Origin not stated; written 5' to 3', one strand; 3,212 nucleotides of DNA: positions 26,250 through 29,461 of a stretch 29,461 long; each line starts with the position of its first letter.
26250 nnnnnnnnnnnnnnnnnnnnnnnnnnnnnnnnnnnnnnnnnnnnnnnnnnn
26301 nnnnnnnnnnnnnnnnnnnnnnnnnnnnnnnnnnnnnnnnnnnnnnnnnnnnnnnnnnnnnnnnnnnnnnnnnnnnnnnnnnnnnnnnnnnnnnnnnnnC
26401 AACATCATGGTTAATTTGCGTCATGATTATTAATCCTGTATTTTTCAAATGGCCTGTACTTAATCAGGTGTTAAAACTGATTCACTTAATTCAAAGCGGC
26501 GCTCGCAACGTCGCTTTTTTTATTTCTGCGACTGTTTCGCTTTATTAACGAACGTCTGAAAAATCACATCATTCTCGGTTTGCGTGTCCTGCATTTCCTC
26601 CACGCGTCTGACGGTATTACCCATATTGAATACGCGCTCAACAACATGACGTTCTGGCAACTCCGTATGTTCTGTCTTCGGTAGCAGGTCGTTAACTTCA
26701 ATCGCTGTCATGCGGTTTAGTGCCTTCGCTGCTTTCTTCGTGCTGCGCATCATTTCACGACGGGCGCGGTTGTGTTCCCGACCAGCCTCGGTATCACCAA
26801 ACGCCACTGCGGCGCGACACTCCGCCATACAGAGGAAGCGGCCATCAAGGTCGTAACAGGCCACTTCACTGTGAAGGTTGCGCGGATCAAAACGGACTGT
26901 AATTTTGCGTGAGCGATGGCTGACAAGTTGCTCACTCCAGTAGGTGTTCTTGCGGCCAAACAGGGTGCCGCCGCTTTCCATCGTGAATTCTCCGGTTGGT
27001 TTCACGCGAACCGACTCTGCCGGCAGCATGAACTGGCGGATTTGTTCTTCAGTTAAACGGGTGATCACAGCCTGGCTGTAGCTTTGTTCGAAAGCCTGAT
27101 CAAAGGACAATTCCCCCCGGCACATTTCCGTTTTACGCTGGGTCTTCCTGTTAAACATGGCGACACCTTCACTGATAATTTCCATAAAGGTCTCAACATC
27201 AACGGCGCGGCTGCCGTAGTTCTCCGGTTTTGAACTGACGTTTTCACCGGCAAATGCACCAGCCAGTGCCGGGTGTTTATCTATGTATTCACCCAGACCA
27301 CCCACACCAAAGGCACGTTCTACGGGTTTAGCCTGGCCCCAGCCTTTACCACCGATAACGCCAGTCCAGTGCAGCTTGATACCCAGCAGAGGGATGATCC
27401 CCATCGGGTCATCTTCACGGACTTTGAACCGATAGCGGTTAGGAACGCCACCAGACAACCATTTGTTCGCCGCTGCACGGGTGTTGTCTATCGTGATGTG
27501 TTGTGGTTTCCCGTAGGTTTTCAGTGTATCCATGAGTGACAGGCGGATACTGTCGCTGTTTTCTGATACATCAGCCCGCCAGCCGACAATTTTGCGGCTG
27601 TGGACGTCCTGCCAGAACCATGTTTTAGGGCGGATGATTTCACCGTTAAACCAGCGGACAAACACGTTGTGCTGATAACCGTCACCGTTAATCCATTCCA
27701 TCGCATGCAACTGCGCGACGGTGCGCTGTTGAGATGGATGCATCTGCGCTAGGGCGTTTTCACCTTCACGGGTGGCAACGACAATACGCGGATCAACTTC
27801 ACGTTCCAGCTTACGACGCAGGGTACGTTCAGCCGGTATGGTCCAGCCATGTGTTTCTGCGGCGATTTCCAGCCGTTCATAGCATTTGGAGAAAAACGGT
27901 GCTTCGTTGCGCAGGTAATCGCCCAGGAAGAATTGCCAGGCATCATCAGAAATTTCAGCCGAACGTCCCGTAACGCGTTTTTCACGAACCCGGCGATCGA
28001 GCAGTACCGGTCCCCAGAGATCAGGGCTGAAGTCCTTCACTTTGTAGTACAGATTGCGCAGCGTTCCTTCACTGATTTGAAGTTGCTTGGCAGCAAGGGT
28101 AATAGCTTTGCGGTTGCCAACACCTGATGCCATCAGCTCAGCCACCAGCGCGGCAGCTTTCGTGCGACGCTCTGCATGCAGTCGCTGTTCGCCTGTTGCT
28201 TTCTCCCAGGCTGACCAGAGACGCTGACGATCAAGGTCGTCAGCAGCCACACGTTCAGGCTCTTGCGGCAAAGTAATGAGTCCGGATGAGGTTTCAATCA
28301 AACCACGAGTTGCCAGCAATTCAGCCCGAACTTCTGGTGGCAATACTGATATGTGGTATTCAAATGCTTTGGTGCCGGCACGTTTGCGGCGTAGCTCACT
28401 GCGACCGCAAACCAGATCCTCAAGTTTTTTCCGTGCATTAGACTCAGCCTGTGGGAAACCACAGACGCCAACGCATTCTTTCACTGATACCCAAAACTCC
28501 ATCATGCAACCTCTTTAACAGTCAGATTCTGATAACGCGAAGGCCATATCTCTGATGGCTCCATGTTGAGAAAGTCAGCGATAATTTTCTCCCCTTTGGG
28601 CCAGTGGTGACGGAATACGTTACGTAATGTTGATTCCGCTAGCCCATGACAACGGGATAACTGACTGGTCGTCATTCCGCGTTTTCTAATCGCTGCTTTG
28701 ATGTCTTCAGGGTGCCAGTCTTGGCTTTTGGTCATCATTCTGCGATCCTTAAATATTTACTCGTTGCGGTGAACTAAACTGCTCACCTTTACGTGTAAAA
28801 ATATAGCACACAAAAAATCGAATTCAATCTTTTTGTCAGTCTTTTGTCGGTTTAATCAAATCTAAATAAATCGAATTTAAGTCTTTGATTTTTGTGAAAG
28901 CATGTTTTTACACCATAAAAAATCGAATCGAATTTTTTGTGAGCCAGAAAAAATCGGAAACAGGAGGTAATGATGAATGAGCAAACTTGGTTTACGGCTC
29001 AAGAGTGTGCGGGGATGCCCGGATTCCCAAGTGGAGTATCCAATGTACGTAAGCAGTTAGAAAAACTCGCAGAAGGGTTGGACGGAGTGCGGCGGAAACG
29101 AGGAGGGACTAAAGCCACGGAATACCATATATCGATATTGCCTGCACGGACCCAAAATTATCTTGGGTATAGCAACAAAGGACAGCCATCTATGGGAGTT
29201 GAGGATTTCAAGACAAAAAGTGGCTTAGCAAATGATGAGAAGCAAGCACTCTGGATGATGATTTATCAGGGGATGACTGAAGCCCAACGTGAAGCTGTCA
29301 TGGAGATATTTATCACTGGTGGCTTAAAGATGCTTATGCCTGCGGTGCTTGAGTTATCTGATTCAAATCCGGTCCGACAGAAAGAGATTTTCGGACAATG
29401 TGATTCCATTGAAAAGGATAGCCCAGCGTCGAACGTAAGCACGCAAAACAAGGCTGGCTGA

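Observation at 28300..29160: Repressor c and transposase A share a paralogous N-terminal DNA-binding domain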

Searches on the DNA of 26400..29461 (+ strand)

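Call 5: search_dna_similar(query=window:26400-29461:+, collection=phages, mode=distant, max_rows=20)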
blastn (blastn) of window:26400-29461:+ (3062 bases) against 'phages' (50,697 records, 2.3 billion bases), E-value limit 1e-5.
Records with a match: 28; places in all: 28; records where one place covers at least 80% of the query: 0.
Best place of each record, by identity: 60-80% 28.
By first word of the organism name: Vibrio 12; Escherichia 8; Yersinia 2; Shigella 2; Chromohalobacter 1; Alteromonadaceae 1; Shewanella 1; Pasteurella 1.
By host as written in the record: Vibrio sp. 9; - 4; Escherichia coli 3; Yersinia pestis EV76-CN 2; Shigella flexneri serotype 4a 2; Vibrio splendidus 12B12 2; Escherichia sp. 1; Escherichia coli C 1; and 4 more.
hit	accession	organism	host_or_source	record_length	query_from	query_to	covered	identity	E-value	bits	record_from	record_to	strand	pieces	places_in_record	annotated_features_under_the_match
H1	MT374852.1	Yersinia phage vB_YpM_3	Yersinia pestis EV76-CN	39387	689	1386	23%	70.8%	1e-87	332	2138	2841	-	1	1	hypothetical protein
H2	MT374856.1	Yersinia phage vB_YpM_23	Yersinia pestis EV76-CN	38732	689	1386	23%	70.8%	1e-87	332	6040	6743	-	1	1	hypothetical protein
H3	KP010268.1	Shigella phage SfMu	Shigella flexneri serotype 4a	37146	689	1386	23%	70.7%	2e-86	327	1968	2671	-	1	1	transposase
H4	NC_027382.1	Shigella phage SfMu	Shigella flexneri serotype 4a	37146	689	1386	23%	70.7%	2e-86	327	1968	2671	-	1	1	Mu transposase C-terminal domain-containing protein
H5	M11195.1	Escherichia phage Mu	-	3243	689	1386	23%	70.5%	7e-85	323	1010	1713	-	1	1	transposase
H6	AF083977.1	Escherichia phage Mu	Escherichia sp.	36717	689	1386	23%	70.5%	7e-85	323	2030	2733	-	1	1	transposase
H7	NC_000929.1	Escherichia phage Mu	Escherichia coli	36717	689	1386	23%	70.5%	7e-85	323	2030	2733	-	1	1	Mu transposase C-terminal domain-containing protein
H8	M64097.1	Escherichia phage Mu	-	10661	689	1386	23%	70.4%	8e-84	318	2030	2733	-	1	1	A: CDS | putative; label: D-147 | putative; label: E-112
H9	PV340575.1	Escherichia phage PhiR68_1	Escherichia coli C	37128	689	1386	23%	70.4%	8e-84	318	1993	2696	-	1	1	DNA transposition protein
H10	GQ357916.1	Escherichia phage D108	Escherichia coli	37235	689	1386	23%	70.1%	4e-81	309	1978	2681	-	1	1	A: DNA transposition protein A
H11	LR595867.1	Escherichia virus Mu_3F6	-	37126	689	1386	23%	70.1%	4e-81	309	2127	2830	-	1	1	DNA transposition protein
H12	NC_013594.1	Escherichia phage D108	Escherichia coli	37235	689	1386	23%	70.1%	4e-81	309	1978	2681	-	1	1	A: Mu transposase C-terminal domain-containing protein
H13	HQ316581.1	Vibrio phage martha 12B12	Vibrio splendidus 12B12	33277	872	1371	16%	72.9%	2e-73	284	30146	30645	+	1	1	transposase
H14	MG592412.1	Vibrio phage 1.028.O._10N.286.45.B6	Vibrio sp.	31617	872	1371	16%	72.9%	2e-73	284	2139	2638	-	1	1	coil containing protein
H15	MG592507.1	Vibrio phage 1.136.O._10N.261.45.E11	Vibrio sp.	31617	872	1371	16%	72.9%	2e-73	284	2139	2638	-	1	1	virion morphogensis protein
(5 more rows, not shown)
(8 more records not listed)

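Call 7: search_dna_similar(query=window:26400-29461:+, collection=ecoli_genomes, mode=near, max_rows=10)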
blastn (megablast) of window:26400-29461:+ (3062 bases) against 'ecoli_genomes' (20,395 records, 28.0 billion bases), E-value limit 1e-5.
Records with a match: 5; places in all: 5; records where one place covers at least 80% of the query: 1.
Genomes with a match: 5 of 5426; with a place that covers at least 80% of the query: 1. Places per genome that has any: lowest 1, median 1, highest 1. On chromosomes: 5 places; on plasmids: 0.
Best place of each record, by identity: >=99% 1; 95-99% 1; 80-90% 3.
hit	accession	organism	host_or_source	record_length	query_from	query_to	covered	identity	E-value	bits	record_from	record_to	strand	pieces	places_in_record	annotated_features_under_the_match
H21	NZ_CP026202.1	Escherichia coli strain ECONIH5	-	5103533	1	3062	100%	100.0%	0e+0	5655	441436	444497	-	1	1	transposase domain-containing protein | DNA-binding protein | helix-turn-helix domain-containing protein | AAA family ATPase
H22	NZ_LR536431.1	Escherichia coli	-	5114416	1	2446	80%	95.3%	0e+0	3886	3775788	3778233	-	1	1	transposase domain-containing protein | helix-turn-helix domain-containing protein | AAA family ATPase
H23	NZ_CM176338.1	Escherichia coli strain CAVP776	Homo sapiens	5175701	1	2434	79%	80.5%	0e+0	1853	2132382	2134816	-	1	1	transposase domain-containing protein | helix-turn-helix domain-containing protein | AAA family ATPase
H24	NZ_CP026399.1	Escherichia coli strain ECONIH4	-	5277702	1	2434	79%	80.4%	0e+0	1842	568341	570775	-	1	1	transposase domain-containing protein | helix-turn-helix domain-containing protein | AAA family ATPase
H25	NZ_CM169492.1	Escherichia coli strain EC09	Homo sapiens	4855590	1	2423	79%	80.5%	0e+0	1847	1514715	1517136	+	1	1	transposase domain-containing protein | helix-turn-helix domain-containing protein | AAA family ATPase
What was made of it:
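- Tried and rejected: The identity of the element came from the E. coli genome collection instead (call 7).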

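Call 9: get_annotated_region(hit=H21, flank=4000)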
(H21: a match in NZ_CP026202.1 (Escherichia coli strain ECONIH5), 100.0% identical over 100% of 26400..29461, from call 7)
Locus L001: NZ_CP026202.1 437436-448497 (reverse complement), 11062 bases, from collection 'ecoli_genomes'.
description: Escherichia coli strain ECONIH5 chromosome, complete genome
organism: Escherichia coli strain ECONIH5 (NCBI taxid 562)
replicon: chromosome; assembly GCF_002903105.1
host: -; source: -; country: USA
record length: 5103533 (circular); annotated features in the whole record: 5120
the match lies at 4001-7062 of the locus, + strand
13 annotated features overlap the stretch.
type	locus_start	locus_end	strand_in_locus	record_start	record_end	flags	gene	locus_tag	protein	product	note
CDS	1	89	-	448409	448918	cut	-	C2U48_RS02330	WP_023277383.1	hypothetical protein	-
CDS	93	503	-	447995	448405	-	-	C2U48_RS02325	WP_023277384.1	Mor transcription activator family protein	-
CDS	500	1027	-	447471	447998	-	-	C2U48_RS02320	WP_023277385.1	gp16 family protein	-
CDS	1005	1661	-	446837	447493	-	-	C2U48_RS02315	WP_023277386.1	hypothetical protein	-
CDS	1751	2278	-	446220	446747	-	-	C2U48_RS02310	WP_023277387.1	host-nuclease inhibitor Gam family protein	-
CDS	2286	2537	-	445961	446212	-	-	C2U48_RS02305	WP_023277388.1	hypothetical protein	-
CDS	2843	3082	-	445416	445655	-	-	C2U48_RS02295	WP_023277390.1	hypothetical protein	-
CDS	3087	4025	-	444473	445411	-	-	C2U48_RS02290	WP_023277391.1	AAA family ATPase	-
CDS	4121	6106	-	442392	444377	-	-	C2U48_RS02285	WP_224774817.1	transposase domain-containing protein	-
CDS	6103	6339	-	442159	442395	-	-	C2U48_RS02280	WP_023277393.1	helix-turn-helix domain-containing protein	-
CDS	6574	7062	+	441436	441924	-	-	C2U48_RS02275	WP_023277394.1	DNA-binding protein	-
CDS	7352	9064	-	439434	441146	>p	narX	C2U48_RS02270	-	nitrate/nitrite two-component system sensor histidine kinase NarX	incomplete; partial in the middle of a contig; missing C-terminus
CDS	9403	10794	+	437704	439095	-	narK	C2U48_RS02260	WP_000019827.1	nitrate transporter NarK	-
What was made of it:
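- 28970..29461 (+): c, immunity repressor (163 aa from 28970; likelier start 28973, 162 aa, RefSeq WP_023277394.1). Annotated in ECONIH5 (call 9).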

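Call 12: get_annotated_region(hit=H22, flank=3000)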
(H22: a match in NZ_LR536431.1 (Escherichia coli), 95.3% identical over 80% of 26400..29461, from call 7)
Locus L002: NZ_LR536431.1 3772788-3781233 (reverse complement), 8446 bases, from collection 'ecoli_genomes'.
description: Escherichia coli isolate f9610206-5e81-11e8-bf7f-3c4a9275d6c8 chromosome VREC0864
organism: Escherichia coli (NCBI taxid 562)
replicon: chromosome; assembly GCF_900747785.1
host: -; source: -; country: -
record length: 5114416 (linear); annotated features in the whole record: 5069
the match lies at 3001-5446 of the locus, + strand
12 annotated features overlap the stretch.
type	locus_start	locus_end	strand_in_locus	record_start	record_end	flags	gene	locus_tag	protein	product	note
CDS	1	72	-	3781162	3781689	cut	-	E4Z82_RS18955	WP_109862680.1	gp16 family protein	-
CDS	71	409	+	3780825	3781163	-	-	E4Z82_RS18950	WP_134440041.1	hypothetical protein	-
CDS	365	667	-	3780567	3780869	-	-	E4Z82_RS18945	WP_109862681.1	hypothetical protein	-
CDS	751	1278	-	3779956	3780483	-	-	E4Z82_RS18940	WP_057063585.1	host-nuclease inhibitor Gam family protein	-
CDS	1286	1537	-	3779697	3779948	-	-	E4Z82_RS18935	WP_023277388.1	hypothetical protein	-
CDS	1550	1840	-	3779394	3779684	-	-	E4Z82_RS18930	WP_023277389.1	hypothetical protein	-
CDS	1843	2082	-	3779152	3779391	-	-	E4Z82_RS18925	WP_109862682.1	hypothetical protein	-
CDS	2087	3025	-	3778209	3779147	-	-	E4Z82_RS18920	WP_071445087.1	AAA family ATPase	-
CDS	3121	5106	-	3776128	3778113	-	-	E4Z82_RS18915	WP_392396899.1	transposase domain-containing protein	-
CDS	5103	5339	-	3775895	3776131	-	-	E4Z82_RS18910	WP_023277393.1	helix-turn-helix domain-containing protein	-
CDS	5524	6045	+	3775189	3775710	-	-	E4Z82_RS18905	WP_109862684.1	helix-turn-helix domain-containing protein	-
CDS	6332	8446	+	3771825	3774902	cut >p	-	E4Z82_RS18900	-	RHS repeat-associated core domain-containing protein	incomplete; partial in the middle of a contig; missing N-terminus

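Call 13: get_annotated_region(hit=H23, flank=3000)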
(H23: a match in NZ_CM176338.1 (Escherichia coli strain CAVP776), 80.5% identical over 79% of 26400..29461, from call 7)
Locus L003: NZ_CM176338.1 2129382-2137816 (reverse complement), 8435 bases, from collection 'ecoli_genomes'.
description: Escherichia coli strain CAVP776 chromosome, whole genome shotgun sequence
organism: Escherichia coli strain CAVP776 (NCBI taxid 562)
replicon: chromosome; assembly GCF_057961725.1
host: Homo sapiens; source: Perirectal; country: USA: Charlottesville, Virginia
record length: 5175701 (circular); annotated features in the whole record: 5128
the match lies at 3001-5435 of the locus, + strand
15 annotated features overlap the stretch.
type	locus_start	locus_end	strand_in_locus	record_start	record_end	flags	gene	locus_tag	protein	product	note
CDS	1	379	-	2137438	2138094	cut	-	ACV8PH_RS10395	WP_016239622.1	hypothetical protein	-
CDS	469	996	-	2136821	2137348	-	-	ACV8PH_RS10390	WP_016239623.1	host-nuclease inhibitor Gam family protein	-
CDS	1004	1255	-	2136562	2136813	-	-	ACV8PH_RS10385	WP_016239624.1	hypothetical protein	-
CDS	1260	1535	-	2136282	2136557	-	-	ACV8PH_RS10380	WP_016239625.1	hypothetical protein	-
CDS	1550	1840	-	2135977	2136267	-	-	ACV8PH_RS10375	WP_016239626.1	hypothetical protein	-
CDS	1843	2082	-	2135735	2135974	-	-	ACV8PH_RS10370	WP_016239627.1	hypothetical protein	-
CDS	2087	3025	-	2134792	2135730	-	-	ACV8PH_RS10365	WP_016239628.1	AAA family ATPase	-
CDS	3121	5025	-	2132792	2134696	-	-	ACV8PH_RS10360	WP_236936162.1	transposase domain-containing protein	-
CDS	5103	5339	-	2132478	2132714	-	-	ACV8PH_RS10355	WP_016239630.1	helix-turn-helix domain-containing protein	-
CDS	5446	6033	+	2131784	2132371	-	-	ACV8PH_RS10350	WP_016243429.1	MerR family transcriptional regulator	-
CDS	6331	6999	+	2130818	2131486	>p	-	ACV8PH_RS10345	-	DUF932 domain-containing protein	incomplete; partial in the middle of a contig; missing N-terminus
CDS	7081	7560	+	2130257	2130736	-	-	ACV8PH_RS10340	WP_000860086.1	antirestriction protein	-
CDS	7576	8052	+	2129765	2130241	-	yeeS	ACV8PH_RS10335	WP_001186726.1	JAB domain-containing protein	-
CDS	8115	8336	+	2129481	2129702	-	yeeT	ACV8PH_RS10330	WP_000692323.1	DUF987 domain-containing protein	-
CDS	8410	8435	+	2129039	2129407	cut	cbeA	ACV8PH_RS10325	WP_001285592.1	type IV toxin-antitoxin system cytoskeleton bundling-enhancing antitoxin CbeA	-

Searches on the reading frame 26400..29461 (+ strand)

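Call 25: search_protein_families(library=pfam, proteins=[L002:5524-6042:+, L003:5446-6030:+], max_evalue=0.01)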
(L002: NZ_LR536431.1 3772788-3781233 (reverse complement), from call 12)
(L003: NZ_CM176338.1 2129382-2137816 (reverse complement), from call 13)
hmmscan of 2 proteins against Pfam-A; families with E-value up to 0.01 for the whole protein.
L002:5524-6042:+ (173 aa): 1 family
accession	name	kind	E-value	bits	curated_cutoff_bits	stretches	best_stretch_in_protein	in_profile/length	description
PF01381.28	HTH_3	-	6e-05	23.4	23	1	31-73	13-55/55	Helix-turn-helix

L003:5446-6030:+ (195 aa): 1 family
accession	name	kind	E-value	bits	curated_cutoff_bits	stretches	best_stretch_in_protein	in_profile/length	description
PF02316.22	HTH_Tnp_Mu_1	-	2.8e-08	34.6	23.3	1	53-174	2-118/134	Mu DNA-binding domain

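Call 46: search_protein_families(library=phrogs, proteins=[L002:5524-6042:+], max_evalue=0.001)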
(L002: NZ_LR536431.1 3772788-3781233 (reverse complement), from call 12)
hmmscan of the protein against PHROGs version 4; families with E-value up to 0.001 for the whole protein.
L002:5524-6042:+ (173 aa): 5 families
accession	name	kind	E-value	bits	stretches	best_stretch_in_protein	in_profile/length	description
phrog_3037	-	transcription regulation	3.4e-18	67.1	1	13-139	14-135/189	transcriptional repressor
phrog_8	-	transcription regulation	5.9e-09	36.8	1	27-149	170-281/346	transcriptional regulator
phrog_7148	-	transcription regulation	2e-08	35.2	1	93-166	74-149/176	transcriptional repressor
phrog_4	-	transcription regulation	5e-06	26.8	1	7-90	132-205/400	transcriptional repressor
phrog_2328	-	transcription regulation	1.1e-05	26.2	1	31-83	32-82/128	transcriptional repressor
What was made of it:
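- The best PHROG is the repressor family (call 46).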
